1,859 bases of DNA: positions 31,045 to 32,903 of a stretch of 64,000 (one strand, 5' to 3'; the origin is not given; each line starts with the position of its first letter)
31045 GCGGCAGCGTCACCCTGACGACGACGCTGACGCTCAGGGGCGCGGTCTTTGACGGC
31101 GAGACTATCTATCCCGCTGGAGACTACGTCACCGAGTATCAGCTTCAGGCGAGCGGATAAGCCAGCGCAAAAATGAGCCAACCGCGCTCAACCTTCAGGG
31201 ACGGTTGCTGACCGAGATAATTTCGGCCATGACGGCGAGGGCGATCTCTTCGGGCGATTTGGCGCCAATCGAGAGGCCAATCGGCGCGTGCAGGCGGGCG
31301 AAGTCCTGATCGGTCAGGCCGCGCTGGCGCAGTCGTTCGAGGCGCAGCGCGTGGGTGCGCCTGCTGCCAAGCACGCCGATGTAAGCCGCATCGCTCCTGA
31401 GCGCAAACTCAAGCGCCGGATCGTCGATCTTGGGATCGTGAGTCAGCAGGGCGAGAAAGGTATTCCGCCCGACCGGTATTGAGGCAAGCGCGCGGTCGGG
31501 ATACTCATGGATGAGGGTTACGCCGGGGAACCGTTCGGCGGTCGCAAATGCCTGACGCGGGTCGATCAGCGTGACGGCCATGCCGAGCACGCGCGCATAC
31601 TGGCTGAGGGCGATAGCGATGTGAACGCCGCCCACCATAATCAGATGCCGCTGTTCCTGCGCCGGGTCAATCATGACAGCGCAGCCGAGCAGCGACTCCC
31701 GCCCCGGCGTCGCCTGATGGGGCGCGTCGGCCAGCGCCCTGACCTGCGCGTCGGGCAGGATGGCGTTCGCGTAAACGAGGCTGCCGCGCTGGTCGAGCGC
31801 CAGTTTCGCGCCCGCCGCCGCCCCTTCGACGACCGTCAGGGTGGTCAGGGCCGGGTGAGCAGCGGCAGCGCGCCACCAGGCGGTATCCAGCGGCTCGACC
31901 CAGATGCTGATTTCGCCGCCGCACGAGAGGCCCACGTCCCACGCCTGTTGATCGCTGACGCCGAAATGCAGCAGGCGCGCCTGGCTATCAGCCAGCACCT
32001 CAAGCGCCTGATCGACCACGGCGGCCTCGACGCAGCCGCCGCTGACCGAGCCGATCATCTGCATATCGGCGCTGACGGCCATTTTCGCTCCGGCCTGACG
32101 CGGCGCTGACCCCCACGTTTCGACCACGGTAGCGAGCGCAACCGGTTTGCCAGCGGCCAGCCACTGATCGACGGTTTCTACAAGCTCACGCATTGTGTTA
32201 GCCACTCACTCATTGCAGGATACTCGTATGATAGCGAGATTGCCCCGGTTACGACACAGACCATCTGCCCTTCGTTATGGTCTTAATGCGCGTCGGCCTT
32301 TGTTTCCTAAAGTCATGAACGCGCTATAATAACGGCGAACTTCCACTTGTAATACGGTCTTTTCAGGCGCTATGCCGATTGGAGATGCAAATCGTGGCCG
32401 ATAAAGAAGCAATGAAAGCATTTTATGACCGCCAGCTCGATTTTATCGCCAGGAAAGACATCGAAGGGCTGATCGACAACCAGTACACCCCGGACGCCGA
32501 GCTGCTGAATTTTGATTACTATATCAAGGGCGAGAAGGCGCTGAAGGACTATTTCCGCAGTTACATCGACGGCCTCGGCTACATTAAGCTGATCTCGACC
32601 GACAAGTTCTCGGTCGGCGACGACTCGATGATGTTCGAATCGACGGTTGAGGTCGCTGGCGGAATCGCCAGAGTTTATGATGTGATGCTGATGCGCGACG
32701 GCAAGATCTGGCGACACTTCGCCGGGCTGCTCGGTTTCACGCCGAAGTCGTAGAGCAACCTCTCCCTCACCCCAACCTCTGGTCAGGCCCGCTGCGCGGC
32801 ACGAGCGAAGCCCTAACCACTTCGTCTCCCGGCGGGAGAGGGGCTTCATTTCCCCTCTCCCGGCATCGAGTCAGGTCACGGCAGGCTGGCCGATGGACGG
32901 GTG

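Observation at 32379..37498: Molybdenum hydroxylase operon carrying three paralogous NTF2/SnoaL-like modules, one fused to the 2Fe-2S subunit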

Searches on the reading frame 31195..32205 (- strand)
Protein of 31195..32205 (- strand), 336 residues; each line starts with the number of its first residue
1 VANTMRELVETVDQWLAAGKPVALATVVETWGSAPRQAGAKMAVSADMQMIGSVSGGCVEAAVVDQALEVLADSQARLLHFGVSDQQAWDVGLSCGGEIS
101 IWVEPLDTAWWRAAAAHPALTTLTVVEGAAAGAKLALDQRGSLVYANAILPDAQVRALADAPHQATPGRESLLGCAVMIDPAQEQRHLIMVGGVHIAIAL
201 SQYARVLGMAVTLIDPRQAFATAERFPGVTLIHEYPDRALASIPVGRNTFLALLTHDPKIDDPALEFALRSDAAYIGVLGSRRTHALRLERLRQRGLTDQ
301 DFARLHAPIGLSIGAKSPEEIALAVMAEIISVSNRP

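Call 3: search_protein_families(library=pfam, proteins=[window:31195-32205:-], max_evalue=1)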
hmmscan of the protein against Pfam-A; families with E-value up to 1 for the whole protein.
window:31195-32205:- (336 aa): 3 families
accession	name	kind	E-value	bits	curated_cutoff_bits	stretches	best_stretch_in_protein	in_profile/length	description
PF13478.12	XdhC_C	-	3.9e-42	144.2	29.7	1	188-329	1-125/125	XdhC Rossmann domain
PF02625.21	XdhC_CoxI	-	1e-29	102.7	24.3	1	15-82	1-68/68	XdhC and CoxI family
PF07992.20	Pyr_redox_2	-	0.086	12.7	26.1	1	182-221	139-178/291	Pyridine nucleotide-disulphide oxidoreductase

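Call 4: search_protein_families(library=ncbifam, proteins=[window:31195-32205:-], max_evalue=0.1)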
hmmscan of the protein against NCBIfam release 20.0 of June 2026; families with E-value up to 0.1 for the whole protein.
window:31195-32205:- (336 aa): 4 families
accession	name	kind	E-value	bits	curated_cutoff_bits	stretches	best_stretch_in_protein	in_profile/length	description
NF045664.1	XdhC_rel_AOR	equivalog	2.7e-66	224.2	350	1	8-332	1-343/346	XdhC family aldehyde oxidoreductase maturation factor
TIGR02964.1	xanthine_xdhC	equivalog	7.5e-35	120.6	161.6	1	24-330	2-246/246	xanthine dehydrogenase accessory protein XdhC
NF004992.0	PRK06370.1-4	equivalog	0.0025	16.4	629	1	160-221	145-206/459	FAD-containing oxidoreductase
NF004990.0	PRK06370.1-1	equivalog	0.035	12.8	842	1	140-215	127-200/459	FAD-containing oxidoreductase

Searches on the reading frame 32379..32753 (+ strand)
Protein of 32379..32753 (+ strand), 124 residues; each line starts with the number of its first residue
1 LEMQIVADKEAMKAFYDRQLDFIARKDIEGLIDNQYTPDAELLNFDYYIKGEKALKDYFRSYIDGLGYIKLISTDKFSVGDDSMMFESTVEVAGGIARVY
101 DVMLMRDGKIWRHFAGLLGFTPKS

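Call 3: search_protein_families(library=pfam, proteins=[window:32379-32753:+], max_evalue=1)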
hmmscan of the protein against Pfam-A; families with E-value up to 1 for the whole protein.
window:32379-32753:+ (124 aa): 1 family
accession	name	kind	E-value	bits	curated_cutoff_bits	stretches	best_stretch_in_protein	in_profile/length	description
PF12680.13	SnoaL_2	-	3.6e-05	24.7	27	1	18-113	3-102/102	SnoaL-like domain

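Call 4: search_protein_families(library=ncbifam, proteins=[window:32379-32753:+], max_evalue=0.1)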
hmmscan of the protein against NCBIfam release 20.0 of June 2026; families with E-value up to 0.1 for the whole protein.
window:32379-32753:+ (124 aa): 0 families

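Call 67: search_protein_representatives(alignment_id=A1)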
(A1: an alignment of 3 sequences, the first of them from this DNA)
Query: 3 sequences, 126 profile positions. Proteins with E-value up to 0.001 (for the whole library): 280; up to 1e-10: 111; up to 1e-30: 9. The best 150 are listed.
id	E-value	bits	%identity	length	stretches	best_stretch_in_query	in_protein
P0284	7.6e-42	159.0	-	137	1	8-125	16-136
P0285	1.1e-41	158.4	-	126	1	14-126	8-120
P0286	1.9e-37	144.8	-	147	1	5-122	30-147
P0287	2.2e-36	141.3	-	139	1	15-122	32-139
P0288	4.8e-36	140.2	-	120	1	14-125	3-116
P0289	7.4e-35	136.4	-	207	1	3-122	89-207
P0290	2.8e-34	134.5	-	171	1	15-126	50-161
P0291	1.7e-33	132.0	-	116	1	14-123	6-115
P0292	1.8e-31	125.4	-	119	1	17-122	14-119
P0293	1.5e-30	122.5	-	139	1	5-122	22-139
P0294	2.5e-30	121.8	-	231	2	13-122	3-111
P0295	7.7e-30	120.2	-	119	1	13-122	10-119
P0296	9.8e-30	119.8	-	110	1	19-122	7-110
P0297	1.2e-29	119.6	-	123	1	13-124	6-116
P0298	2.5e-29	118.5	-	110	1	15-122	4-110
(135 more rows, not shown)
